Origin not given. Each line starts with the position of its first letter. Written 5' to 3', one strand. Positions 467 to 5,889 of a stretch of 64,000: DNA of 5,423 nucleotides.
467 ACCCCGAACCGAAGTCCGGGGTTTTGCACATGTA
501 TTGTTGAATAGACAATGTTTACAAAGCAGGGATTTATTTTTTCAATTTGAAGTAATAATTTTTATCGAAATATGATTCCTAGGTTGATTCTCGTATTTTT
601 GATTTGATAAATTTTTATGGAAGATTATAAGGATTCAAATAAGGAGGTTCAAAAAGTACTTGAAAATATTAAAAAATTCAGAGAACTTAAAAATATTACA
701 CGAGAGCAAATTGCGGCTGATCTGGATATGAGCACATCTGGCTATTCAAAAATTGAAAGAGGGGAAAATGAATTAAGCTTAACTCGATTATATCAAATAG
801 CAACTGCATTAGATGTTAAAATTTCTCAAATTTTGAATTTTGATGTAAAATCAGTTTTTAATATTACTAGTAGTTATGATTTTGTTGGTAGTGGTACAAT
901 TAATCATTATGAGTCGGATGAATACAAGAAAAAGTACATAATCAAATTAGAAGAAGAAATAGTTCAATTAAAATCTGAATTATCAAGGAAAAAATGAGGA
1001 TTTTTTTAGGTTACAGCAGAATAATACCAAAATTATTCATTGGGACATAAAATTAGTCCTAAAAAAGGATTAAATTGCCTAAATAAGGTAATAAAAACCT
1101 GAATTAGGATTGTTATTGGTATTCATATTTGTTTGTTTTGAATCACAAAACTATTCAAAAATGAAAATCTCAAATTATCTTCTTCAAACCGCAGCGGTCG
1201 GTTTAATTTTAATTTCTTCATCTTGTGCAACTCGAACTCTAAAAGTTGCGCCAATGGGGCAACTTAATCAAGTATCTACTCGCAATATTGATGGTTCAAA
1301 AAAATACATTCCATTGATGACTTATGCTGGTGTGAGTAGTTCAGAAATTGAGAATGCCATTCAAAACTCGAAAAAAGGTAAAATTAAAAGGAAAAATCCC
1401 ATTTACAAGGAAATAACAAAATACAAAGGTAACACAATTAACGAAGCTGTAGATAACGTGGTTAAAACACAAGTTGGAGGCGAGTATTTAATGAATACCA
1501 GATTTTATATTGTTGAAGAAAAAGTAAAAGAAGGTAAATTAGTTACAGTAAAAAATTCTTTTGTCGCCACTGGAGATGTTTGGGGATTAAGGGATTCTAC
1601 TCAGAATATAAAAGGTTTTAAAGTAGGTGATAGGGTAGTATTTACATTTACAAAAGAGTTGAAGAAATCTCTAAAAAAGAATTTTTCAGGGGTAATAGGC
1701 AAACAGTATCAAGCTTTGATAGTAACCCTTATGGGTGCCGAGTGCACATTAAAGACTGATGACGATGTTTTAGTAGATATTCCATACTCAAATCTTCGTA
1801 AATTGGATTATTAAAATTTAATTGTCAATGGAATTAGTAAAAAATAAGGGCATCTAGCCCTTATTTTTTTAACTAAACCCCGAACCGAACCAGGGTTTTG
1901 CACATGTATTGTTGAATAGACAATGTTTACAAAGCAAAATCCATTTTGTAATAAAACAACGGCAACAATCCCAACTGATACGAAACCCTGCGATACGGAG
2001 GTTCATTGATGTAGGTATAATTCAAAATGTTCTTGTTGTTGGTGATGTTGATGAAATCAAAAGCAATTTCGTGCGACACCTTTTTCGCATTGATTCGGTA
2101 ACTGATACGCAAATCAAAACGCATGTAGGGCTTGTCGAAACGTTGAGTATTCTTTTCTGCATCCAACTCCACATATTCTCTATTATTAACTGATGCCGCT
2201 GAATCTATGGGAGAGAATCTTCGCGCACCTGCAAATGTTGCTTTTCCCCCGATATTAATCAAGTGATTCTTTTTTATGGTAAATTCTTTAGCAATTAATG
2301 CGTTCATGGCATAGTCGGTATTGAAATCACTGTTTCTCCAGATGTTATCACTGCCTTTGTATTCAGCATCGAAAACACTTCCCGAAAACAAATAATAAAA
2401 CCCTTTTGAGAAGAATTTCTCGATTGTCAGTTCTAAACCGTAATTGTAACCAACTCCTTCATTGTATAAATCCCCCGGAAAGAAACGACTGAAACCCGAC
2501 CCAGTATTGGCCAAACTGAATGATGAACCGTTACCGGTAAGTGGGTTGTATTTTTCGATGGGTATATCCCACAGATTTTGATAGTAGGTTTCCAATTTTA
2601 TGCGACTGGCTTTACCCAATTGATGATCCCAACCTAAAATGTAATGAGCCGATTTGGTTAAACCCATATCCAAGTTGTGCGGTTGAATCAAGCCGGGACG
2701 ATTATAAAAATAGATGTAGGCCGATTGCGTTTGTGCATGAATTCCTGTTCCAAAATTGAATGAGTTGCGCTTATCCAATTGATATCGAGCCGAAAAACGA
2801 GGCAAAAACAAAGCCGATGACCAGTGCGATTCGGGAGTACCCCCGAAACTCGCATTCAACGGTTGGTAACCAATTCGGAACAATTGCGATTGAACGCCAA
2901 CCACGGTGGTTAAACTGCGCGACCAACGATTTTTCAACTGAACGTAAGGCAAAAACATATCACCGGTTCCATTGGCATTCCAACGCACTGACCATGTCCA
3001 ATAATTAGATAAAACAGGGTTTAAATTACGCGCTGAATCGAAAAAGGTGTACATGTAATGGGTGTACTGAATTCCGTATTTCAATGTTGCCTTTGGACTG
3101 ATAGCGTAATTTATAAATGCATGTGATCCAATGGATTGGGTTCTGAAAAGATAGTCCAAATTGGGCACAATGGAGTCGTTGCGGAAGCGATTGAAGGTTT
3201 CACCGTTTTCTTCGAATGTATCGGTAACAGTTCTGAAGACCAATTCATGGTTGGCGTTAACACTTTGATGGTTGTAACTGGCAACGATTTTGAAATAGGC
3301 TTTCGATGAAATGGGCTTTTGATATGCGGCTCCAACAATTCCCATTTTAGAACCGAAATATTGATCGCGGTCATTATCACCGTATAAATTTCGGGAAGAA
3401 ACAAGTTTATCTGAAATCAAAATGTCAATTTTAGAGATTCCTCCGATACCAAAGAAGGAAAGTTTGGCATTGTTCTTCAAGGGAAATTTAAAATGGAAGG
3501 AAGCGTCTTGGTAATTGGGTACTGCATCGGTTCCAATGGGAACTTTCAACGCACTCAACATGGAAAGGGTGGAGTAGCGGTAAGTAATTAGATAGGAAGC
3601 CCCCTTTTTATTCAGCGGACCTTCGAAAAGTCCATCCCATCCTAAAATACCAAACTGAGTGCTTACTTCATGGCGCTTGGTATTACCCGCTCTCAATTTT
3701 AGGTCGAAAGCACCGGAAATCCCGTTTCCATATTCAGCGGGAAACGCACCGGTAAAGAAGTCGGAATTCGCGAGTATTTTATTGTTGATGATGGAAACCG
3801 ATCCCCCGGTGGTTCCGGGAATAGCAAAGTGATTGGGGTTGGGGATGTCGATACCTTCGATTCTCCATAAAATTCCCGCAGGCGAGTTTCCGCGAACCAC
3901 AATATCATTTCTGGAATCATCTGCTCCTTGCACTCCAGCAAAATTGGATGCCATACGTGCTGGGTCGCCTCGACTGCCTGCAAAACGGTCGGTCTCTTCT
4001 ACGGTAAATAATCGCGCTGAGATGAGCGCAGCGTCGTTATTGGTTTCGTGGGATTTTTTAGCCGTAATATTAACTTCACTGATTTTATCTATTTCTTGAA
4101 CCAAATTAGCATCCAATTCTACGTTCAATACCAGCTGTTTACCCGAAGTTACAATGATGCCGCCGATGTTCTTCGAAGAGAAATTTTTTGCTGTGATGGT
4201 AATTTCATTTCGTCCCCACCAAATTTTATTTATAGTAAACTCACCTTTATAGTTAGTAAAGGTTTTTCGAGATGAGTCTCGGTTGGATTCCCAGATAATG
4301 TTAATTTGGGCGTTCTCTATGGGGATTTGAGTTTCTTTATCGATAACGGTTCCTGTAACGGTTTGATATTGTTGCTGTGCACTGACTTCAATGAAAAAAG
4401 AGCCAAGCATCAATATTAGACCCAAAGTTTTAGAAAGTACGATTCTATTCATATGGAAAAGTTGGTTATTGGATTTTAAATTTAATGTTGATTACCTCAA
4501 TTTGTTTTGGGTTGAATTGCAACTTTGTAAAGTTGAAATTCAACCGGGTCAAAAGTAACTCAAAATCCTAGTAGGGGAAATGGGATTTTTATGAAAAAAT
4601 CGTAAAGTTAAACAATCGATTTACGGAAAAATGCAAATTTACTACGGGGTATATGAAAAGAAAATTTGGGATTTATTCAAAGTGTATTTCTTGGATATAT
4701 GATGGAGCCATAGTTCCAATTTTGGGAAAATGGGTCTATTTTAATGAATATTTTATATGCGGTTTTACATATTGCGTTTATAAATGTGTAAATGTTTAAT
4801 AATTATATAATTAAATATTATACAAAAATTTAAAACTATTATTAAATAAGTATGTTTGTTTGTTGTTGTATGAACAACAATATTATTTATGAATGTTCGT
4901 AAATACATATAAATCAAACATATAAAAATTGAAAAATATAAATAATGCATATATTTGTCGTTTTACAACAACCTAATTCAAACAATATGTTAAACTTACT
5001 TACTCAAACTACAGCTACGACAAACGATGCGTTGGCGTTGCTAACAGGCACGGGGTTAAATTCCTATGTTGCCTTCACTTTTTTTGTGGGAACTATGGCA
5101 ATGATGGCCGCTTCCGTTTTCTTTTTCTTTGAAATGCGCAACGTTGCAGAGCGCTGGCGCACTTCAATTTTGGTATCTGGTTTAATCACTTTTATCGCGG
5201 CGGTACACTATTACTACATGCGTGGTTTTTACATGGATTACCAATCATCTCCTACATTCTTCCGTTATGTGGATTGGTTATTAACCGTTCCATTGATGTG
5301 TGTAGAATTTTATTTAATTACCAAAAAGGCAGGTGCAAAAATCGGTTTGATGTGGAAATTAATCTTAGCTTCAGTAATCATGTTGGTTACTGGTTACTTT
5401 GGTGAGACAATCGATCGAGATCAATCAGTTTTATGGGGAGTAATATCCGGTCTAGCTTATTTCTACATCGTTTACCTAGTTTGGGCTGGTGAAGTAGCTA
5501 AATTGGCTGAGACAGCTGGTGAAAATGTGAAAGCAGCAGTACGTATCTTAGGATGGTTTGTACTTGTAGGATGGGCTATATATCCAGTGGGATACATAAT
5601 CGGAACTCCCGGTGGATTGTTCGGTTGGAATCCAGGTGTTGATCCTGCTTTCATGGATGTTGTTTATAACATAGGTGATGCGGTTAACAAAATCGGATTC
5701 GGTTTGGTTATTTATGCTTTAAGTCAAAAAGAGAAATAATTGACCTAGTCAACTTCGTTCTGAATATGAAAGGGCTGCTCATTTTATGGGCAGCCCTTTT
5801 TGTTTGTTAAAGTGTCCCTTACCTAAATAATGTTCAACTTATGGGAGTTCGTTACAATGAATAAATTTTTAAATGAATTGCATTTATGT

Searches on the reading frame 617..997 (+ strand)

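Call 25: search_protein_families(library=pfam, proteins=[window:617-997:+], max_evalue=1e-8)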
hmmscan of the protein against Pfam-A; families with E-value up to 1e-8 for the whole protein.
window:617-997:+ (126 aa): 1 family
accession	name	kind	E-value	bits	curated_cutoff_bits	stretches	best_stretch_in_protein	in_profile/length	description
PF01381.28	HTH_3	-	3.7e-15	56.2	23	1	18-70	1-53/55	Helix-turn-helix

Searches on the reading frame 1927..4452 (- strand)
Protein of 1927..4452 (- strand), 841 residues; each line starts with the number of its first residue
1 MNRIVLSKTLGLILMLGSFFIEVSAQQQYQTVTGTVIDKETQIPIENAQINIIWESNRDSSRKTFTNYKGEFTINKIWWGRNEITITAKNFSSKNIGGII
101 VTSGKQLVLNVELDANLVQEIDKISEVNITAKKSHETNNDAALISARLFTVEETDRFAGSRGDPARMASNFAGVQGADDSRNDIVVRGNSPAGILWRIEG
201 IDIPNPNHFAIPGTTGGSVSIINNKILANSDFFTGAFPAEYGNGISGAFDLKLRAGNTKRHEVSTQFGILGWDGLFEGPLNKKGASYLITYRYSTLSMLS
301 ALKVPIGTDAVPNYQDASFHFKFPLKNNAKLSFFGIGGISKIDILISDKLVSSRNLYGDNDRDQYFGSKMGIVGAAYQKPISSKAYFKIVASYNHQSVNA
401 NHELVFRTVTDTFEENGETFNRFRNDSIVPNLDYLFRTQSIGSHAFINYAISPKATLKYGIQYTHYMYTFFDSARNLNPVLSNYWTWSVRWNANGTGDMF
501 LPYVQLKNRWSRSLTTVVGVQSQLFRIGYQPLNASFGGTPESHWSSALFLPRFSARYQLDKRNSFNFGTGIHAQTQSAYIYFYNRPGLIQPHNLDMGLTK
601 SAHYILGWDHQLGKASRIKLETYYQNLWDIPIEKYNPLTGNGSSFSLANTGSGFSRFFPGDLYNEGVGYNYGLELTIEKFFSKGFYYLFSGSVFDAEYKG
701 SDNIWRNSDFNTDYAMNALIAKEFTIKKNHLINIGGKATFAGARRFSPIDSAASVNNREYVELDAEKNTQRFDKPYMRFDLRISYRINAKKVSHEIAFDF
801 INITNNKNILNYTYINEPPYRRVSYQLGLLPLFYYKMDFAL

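Call 17: find_encoding_contigs(protein=window:1927-4452:-, flank=10000, max_places=10)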
Protein window:1927-4452:- (841 aa): no gene with exactly this product is on record in the collection.

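Call 25: search_protein_families(library=pfam, proteins=[window:1927-4452:-], max_evalue=1e-8)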
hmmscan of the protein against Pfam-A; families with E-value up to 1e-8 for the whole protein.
window:1927-4452:- (841 aa): 1 family
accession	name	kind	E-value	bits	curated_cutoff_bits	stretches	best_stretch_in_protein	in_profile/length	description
PF13620.12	CarboxypepD_reg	-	1.3e-12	48.3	32.3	1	31-113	1-81/82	Carboxypeptidase regulatory-like domain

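Call 62: search_protein_families(library=pfam, proteins=[window:1927-4452:-], max_evalue=1)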
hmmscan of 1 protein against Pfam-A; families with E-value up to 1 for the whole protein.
window:1927-4452:- (841 aa): 4 families
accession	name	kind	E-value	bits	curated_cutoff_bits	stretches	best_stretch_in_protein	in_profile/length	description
PF13620.12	CarboxypepD_reg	-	1.3e-12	48.3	32.3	1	31-113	1-81/82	Carboxypeptidase regulatory-like domain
PF13715.12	CarbopepD_reg_2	-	7.8e-06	26.3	32.2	1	32-114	1-77/88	CarboxypepD_reg-like domain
PF07715.20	Plug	-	0.011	16.6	23.9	1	164-247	25-106/107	TonB-dependent Receptor Plug Domain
PF20598.4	DUF6795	-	0.1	13.4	27.4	1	42-79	9-48/103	Domain of unknown function (DUF6795)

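Call 63: search_protein_families(library=ncbifam, proteins=[window:1927-4452:-], max_evalue=0.01)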
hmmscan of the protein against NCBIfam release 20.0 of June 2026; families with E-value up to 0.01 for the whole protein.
window:1927-4452:- (841 aa): 0 families

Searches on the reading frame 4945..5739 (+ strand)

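Call 25: search_protein_families(library=pfam, proteins=[window:4945-5739:+], max_evalue=1e-8)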
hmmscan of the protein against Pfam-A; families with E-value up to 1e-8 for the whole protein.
window:4945-5739:+ (264 aa): 1 family
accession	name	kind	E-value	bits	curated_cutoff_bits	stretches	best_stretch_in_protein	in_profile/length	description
PF01036.24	Bac_rhodopsin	-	6.4e-44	150.5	24.6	1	43-259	4-220/224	Bacteriorhodopsin-like protein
